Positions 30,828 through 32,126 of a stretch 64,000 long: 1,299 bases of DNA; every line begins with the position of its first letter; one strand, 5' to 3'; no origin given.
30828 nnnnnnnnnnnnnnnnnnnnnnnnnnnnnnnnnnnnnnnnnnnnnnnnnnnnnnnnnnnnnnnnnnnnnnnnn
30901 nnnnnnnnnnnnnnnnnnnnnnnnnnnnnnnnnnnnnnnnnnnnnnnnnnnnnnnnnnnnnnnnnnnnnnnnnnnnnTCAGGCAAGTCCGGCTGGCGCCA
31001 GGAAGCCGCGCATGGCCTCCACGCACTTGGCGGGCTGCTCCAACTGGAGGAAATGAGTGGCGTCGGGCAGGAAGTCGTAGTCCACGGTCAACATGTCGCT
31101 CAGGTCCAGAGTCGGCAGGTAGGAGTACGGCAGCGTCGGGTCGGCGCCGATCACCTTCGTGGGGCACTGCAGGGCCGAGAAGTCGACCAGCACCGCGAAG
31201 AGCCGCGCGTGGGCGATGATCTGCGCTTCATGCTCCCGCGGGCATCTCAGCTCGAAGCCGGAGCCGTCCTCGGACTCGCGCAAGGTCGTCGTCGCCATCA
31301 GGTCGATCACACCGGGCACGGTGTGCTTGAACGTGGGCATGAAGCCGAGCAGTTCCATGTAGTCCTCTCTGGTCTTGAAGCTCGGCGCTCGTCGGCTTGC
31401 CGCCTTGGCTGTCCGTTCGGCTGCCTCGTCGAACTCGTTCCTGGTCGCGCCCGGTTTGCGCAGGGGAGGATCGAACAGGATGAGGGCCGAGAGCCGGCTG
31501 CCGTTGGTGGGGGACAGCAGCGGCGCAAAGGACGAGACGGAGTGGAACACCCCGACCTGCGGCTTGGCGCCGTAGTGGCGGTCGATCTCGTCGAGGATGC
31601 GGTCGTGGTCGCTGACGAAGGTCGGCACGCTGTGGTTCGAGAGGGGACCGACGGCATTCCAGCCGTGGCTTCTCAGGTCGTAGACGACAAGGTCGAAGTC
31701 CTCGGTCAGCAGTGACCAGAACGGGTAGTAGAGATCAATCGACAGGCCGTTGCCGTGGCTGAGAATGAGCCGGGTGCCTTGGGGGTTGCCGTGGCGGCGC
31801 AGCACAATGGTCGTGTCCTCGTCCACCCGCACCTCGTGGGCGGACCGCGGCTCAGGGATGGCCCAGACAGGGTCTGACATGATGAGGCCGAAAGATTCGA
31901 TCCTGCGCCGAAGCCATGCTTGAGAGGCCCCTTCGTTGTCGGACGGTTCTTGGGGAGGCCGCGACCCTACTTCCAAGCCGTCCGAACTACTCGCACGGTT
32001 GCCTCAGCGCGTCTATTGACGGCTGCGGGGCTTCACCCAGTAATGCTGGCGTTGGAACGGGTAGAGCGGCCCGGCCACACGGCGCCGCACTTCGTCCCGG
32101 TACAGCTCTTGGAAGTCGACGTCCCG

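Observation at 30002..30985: PhyH-family oxygenase with HxG iron motif next to a free ACP: candidate carrier-protein-dependent halogenase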

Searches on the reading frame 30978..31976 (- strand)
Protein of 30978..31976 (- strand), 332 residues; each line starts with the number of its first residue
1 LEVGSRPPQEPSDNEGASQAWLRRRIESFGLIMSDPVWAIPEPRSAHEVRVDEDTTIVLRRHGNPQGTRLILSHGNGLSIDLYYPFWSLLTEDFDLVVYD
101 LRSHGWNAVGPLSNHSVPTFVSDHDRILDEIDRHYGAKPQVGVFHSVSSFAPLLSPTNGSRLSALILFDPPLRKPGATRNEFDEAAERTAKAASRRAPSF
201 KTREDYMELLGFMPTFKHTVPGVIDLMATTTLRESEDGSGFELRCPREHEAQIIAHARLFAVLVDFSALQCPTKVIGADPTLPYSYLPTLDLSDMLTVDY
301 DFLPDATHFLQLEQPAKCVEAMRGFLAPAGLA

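Call 3: search_protein_families(library=pfam, proteins=[window:30978-31976:-], max_evalue=0.01)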
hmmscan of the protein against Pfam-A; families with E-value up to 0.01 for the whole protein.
window:30978-31976:- (332 aa): 3 families
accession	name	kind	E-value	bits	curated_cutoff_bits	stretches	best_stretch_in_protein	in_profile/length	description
PF12697.13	Abhydrolase_6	-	1.4e-10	42.7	26.3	1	70-321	1-217/217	Alpha/beta hydrolase family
PF12146.15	Hydrolase_4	-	0.00097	18.9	27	1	70-202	7-139/239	Serine aminopeptidase, S33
PF00561.26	Abhydrolase_1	-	0.0014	18.8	25.8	1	69-131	2-66/245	alpha/beta hydrolase fold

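Call 39: search_protein_families(library=ncbifam, proteins=[window:30978-31976:-], max_evalue=0.001)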
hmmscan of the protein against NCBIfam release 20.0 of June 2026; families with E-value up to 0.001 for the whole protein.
window:30978-31976:- (332 aa): 5 families
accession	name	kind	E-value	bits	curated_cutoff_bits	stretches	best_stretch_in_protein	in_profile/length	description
NF051487.1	bifunc_PcaCD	exception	2.6e-06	26.8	430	1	59-326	164-411/413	bifunctional 4-carboxymuconolactone decarboxylase/3-oxoadipate enol-lactonase PcaCD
TIGR02427.1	protocat_pcaD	equivalog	3.9e-06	26.4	255.85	1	63-326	8-250/251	3-oxoadipate enol-lactonase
NF051488.1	bifunc_PcaDC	exception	5.8e-05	22.4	390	1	61-327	6-251/375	bifunctional 3-oxoadipate enol-lactonase/4-carboxymuconolactone decarboxylase PcaDC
NF004514.1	PRK05855.1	equivalog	0.0004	19.1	455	1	49-128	4-84/578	SDR family oxidoreductase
TIGR02240.1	PHA_depoly_arom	equivalog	0.00087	18.7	250.6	0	49-143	7-98/276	poly(3-hydroxyalkanoate) depolymerase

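Call 65: search_solved_structures(query=window:30978-31976:-, max_evalue=0.01)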
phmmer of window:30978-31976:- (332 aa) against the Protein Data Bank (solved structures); distinct sequences matched with E-value up to 0.01: 5.
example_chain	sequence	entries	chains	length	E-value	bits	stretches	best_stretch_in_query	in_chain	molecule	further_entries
4uhh_A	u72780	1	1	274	0.0034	20.1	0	66-326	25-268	ESTERASE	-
21dl_A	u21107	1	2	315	0.0037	20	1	62-149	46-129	RPA1511_5221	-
4uhc_A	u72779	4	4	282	0.0038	19.9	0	66-326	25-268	ESTERASE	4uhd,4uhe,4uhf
4rnc_A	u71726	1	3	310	0.0048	19.6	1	49-108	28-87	Esterase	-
5egn_A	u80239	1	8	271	0.0053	19.5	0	266-329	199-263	Esterase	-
